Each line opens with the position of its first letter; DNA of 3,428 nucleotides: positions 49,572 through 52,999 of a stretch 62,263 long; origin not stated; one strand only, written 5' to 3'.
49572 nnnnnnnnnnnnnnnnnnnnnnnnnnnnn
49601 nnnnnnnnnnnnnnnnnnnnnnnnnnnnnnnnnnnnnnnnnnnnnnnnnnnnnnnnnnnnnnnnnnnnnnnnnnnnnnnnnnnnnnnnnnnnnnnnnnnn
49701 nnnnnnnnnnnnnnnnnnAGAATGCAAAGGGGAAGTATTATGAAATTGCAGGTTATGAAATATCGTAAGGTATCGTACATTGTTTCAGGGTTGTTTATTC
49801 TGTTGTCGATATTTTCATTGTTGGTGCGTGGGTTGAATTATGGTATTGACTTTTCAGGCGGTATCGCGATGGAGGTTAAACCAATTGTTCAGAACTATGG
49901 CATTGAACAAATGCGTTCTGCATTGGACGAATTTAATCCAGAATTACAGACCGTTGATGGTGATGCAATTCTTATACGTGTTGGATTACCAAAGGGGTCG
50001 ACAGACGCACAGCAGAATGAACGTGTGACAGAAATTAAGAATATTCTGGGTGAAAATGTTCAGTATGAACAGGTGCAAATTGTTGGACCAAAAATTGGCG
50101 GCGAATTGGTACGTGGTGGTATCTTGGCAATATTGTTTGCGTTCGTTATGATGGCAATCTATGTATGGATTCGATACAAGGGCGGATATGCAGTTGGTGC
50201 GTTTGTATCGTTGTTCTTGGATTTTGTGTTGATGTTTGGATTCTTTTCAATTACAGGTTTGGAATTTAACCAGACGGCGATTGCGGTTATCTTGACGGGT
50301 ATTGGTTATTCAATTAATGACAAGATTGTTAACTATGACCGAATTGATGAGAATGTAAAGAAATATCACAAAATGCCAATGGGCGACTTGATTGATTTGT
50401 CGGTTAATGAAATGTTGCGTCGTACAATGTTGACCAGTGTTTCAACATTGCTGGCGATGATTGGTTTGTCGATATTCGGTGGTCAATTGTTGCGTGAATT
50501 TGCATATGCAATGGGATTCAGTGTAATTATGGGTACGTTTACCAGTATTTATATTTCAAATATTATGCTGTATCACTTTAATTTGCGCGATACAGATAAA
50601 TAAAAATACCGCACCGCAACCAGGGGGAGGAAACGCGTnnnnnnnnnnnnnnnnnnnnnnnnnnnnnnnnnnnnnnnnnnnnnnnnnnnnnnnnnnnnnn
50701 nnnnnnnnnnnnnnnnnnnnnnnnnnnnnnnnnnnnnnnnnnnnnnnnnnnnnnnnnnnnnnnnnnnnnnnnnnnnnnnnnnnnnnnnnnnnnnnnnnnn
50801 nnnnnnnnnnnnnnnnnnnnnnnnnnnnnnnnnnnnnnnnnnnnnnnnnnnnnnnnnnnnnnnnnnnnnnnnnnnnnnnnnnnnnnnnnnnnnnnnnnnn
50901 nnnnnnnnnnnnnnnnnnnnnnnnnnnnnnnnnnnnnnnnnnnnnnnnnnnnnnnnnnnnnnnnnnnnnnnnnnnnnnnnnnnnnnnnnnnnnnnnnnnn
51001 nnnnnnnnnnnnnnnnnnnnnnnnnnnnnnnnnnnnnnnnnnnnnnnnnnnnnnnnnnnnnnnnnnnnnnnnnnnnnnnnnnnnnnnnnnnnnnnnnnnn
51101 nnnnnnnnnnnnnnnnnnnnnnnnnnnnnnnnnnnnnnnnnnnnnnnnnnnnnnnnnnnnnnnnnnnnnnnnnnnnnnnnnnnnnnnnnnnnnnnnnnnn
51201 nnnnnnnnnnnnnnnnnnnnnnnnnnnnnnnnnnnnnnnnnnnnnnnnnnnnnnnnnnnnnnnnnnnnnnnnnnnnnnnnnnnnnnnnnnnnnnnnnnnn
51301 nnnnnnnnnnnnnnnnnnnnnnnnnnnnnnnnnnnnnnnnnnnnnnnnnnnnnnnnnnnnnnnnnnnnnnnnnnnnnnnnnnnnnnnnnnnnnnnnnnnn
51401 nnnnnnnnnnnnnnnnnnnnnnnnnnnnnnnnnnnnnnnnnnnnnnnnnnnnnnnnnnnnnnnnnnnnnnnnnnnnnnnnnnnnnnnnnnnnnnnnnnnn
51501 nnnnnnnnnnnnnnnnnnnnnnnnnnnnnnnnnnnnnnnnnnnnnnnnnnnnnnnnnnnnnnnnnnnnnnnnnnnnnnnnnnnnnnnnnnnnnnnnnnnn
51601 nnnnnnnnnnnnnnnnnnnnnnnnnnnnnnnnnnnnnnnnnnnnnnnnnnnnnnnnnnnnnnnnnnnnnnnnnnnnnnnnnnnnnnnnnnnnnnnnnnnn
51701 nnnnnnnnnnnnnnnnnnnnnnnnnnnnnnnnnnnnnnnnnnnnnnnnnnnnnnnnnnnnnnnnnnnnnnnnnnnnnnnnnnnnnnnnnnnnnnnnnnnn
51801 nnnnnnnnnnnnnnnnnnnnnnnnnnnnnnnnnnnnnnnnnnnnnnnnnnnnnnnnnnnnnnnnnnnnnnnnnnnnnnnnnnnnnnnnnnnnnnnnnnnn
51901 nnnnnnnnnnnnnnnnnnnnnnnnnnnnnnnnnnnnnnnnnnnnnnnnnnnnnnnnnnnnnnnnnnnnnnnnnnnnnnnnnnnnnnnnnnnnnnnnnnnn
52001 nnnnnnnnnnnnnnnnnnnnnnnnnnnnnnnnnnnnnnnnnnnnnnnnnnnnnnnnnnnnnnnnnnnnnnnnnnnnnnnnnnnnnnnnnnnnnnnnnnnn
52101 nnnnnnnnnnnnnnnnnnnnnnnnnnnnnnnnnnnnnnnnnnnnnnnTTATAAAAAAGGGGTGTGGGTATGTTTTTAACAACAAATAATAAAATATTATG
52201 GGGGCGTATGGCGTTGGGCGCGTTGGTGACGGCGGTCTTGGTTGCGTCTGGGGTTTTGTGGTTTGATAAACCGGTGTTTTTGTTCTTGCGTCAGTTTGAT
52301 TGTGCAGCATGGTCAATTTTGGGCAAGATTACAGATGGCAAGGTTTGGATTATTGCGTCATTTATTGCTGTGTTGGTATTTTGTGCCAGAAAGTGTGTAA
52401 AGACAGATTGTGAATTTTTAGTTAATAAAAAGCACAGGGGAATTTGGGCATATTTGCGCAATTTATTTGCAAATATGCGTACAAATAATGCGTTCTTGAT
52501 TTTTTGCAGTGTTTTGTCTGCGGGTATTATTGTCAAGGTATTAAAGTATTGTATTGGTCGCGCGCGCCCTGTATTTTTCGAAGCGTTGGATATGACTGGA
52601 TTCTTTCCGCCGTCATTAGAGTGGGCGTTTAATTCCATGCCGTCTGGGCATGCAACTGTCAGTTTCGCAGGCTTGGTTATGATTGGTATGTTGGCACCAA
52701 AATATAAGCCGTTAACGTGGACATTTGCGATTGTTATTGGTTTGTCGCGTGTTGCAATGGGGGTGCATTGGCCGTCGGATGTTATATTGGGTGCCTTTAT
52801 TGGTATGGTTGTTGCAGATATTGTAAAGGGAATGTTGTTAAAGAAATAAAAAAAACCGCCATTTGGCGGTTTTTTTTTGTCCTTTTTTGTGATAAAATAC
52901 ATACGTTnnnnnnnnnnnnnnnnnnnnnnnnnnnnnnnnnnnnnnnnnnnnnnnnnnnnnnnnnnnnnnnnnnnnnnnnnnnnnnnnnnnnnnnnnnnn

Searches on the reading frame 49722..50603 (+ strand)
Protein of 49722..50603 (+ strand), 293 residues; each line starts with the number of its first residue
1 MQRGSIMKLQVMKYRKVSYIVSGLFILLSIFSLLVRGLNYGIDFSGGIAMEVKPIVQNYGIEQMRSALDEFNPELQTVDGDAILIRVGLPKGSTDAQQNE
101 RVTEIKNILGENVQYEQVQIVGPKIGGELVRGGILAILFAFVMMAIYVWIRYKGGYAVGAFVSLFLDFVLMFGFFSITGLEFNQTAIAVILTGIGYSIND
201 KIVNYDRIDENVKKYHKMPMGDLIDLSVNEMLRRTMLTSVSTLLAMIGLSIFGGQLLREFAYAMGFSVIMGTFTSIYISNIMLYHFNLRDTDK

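Call 50: search_protein_families(library=pfam, proteins=[window:49722-50603:+], max_evalue=0.00001)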
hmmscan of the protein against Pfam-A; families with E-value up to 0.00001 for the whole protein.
window:49722-50603:+ (293 aa): 2 families
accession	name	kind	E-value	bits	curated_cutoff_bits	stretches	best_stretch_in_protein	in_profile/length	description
PF02355.23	SecD_SecF_C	-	3.7e-53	180.2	20.5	1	109-285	9-185/189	Protein export membrane protein SecD/SecF, C-terminal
PF07549.19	Sec_GG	-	1.9e-07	30.8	20.3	1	31-53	1-23/28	SecD/SecF GG Motif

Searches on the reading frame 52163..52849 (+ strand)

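Call 50: search_protein_families(library=pfam, proteins=[window:52163-52849:+], max_evalue=0.00001)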
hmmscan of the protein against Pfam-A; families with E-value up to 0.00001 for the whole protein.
window:52163-52849:+ (228 aa): 2 families
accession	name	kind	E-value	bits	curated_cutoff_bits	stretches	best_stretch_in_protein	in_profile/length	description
PF01569.27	PAP2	-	1.7e-25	89.7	27.2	1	112-221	4-121/130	PAP2 superfamily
PF14378.12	PAP2_3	-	6.6e-07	29.8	27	1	149-217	117-187/190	PAP2 superfamily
